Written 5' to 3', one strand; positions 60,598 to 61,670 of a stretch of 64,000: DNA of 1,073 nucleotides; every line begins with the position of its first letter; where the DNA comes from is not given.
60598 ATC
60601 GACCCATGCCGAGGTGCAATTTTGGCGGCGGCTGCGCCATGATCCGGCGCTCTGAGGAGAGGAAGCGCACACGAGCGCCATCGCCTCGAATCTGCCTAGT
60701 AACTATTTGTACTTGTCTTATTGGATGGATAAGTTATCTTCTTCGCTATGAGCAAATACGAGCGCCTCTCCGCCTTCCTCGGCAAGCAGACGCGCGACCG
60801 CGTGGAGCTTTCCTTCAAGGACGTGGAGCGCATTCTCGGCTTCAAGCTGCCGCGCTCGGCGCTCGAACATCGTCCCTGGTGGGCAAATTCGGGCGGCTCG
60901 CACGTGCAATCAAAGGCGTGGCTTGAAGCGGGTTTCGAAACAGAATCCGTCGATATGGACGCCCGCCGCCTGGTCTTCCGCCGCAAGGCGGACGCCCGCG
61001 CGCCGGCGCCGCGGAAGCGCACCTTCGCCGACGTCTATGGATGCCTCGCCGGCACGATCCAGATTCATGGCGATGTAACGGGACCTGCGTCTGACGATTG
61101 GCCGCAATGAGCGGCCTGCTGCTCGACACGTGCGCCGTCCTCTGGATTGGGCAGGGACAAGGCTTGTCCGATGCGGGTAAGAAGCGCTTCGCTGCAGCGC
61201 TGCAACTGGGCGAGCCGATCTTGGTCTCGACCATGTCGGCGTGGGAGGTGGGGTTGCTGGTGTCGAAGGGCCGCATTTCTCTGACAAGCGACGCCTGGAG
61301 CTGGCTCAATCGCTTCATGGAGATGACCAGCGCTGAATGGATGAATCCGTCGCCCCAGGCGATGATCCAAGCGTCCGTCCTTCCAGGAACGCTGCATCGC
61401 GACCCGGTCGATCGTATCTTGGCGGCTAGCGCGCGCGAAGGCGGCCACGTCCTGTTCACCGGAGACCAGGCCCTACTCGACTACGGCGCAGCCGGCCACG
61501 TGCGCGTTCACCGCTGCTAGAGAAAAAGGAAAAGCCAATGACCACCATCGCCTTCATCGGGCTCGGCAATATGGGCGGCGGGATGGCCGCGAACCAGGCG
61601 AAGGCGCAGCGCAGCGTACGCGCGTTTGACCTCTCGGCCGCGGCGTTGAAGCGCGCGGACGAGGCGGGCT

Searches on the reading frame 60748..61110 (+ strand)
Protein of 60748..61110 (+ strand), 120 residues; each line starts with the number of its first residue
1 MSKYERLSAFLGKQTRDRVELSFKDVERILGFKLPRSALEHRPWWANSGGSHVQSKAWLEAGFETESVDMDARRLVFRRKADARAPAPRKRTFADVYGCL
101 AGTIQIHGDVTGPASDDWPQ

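Call 13: search_protein_families(library=pfam, proteins=[window:60748-61110:+])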
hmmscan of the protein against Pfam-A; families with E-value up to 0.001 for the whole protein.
window:60748-61110:+ (120 aa): 1 family
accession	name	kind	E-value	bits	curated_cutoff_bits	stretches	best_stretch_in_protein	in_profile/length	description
PF24698.1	DUF7662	-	1.6e-16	60.3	26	1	4-80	1-71/72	Domain of unknown function (DUF7662)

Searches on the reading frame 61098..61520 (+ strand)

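Call 13: search_protein_families(library=pfam, proteins=[window:61098-61520:+])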
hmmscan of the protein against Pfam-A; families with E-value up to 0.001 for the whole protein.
window:61098-61520:+ (140 aa): 1 family
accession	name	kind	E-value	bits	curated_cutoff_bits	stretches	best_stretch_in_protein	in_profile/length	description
PF01850.27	PIN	-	1.2e-06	29.5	23.6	1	8-129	2-117/120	PIN domain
